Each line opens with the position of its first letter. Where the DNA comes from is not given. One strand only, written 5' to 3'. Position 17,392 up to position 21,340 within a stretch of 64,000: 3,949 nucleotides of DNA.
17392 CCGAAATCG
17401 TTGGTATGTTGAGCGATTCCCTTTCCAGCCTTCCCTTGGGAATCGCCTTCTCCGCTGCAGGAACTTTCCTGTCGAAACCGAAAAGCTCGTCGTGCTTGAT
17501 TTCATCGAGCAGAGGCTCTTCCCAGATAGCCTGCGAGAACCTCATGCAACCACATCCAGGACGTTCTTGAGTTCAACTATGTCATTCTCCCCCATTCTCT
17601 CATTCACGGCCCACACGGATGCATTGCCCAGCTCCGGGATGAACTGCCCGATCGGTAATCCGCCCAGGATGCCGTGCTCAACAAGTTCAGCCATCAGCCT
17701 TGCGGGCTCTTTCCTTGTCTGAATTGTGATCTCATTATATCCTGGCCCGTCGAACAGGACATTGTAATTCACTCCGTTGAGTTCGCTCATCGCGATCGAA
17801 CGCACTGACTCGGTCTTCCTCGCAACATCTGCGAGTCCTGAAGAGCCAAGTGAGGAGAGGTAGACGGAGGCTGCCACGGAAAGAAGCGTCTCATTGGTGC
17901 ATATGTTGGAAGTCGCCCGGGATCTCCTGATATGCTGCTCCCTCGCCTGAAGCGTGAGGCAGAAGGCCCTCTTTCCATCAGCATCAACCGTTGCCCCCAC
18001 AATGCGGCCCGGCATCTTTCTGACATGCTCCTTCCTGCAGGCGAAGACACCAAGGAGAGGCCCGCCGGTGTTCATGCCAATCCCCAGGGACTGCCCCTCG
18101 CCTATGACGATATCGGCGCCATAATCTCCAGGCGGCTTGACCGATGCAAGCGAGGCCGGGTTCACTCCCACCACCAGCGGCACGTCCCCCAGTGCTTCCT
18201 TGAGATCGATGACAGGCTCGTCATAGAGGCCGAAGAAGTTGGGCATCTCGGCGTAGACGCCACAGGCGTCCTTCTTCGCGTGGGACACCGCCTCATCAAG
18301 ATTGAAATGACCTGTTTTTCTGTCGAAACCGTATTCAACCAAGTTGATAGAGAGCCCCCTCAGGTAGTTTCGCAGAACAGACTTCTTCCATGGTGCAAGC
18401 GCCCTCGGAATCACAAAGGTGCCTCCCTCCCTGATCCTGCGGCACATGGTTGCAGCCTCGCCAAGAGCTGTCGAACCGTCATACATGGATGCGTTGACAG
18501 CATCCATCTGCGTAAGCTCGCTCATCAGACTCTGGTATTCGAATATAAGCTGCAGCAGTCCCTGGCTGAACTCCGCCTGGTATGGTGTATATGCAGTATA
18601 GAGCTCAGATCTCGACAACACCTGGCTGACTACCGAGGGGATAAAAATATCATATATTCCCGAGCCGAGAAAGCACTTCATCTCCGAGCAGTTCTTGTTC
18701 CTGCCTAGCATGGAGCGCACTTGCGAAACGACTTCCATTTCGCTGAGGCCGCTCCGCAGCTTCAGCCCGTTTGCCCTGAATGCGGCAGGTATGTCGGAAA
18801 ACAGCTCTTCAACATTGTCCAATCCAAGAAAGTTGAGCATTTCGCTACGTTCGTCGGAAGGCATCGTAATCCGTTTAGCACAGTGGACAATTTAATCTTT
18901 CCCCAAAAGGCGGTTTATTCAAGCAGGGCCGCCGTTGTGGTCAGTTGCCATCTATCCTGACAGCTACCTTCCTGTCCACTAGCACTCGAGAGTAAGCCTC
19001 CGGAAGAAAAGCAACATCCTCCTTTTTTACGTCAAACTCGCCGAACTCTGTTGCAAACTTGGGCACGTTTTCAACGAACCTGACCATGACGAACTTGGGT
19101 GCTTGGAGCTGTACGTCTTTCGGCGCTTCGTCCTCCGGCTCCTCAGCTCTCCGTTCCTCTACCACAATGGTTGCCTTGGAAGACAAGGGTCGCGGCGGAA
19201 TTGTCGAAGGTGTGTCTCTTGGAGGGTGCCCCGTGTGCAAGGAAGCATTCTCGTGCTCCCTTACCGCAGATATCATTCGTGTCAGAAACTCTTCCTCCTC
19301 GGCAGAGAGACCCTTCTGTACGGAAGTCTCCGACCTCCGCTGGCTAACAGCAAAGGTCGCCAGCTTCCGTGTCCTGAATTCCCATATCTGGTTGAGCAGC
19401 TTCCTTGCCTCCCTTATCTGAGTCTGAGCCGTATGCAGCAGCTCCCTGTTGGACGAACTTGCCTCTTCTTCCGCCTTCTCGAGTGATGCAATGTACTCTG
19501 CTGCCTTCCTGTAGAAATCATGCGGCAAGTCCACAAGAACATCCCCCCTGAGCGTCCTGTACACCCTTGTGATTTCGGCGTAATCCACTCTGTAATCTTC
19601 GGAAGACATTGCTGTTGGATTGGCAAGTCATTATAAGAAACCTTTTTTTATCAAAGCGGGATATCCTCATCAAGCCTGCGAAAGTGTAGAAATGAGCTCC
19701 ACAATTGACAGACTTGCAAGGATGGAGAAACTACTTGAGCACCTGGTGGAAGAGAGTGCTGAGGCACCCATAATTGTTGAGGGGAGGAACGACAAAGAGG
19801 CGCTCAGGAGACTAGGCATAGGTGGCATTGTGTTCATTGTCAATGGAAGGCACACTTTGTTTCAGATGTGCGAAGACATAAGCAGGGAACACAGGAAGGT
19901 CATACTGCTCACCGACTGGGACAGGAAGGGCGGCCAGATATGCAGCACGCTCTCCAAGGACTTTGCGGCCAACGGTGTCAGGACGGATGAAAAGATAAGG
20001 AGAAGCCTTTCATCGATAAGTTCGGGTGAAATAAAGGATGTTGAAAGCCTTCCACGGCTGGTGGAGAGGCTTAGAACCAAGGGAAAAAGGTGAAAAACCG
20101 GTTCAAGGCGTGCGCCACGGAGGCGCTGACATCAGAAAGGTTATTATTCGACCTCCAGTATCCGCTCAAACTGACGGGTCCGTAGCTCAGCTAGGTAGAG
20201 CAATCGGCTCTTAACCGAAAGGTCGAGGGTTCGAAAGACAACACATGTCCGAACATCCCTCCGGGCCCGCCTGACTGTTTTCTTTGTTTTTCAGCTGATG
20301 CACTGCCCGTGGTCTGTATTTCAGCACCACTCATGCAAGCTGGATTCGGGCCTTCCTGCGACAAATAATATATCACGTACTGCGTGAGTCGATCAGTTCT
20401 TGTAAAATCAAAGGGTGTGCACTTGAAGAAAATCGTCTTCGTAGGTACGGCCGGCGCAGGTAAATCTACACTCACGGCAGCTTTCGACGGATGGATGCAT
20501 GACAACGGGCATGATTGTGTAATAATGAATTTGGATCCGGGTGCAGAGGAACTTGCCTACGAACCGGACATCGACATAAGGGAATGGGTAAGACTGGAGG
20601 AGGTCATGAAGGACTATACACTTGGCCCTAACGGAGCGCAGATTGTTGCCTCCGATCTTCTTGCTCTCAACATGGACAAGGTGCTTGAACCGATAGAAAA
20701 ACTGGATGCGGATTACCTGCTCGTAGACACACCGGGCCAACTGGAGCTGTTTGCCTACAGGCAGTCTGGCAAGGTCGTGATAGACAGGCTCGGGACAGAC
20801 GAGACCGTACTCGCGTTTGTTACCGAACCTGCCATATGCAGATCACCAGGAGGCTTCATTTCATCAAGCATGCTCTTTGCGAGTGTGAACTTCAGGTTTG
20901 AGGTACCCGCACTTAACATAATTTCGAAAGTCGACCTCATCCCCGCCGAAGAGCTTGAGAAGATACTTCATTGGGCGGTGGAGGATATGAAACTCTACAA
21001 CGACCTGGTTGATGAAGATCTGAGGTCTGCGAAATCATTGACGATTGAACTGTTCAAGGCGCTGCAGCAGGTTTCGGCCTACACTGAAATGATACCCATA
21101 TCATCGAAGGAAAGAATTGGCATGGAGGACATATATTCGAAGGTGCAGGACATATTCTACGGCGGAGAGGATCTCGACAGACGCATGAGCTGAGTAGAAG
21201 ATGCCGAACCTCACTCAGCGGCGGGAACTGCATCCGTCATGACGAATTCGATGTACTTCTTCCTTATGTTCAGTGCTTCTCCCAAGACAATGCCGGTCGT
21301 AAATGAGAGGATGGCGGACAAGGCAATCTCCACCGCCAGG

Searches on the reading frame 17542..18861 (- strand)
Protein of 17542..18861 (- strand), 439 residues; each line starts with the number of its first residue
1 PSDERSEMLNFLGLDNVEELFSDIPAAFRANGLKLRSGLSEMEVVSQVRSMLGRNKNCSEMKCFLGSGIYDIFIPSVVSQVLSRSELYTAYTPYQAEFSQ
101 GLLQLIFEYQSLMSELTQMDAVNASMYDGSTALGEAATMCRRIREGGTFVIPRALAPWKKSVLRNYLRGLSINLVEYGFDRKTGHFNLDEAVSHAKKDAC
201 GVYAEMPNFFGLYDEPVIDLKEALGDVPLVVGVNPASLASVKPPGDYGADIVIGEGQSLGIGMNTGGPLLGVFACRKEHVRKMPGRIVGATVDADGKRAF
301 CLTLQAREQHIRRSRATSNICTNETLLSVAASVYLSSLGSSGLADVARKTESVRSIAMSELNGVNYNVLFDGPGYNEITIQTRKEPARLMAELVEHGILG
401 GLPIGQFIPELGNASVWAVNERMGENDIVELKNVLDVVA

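Call 43: search_protein_families(library=pfam, proteins=[window:17542-18861:-], max_evalue=0.001)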
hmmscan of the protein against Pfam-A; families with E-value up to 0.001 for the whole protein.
window:17542-18861:- (439 aa): 1 family
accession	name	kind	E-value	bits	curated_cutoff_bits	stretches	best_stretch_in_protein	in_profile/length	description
PF02347.22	GDC-P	-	9.5e-104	348.1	26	1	3-434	9-428/429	Glycine cleavage system P-protein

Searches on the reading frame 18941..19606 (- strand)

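Call 43: search_protein_families(library=pfam, proteins=[window:18941-19606:-], max_evalue=0.001)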
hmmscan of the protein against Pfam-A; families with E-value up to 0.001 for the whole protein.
window:18941-19606:- (221 aa): 1 family
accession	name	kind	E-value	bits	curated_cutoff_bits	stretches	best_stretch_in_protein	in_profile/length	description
PF05916.17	Sld5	-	6.2e-05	23.6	22.3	1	28-121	22-100/102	GINS complex protein helical bundle domain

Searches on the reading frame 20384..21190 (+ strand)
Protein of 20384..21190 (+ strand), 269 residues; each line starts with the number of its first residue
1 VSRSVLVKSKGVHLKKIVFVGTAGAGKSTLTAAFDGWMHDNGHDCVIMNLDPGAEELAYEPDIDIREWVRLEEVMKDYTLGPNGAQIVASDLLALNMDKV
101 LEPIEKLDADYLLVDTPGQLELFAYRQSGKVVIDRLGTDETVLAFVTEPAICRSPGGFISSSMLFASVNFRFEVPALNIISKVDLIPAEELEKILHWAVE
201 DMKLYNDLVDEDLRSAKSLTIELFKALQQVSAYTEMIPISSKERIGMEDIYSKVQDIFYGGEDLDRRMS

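Call 43: search_protein_families(library=pfam, proteins=[window:20384-21190:+], max_evalue=0.001)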
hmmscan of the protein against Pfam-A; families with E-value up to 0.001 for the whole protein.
window:20384-21190:+ (269 aa): 1 family
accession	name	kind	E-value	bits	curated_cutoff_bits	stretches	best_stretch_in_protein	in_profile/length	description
PF03029.23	ATP_bind_1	-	2e-59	201.7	27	1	19-258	1-238/240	Conserved hypothetical ATP binding protein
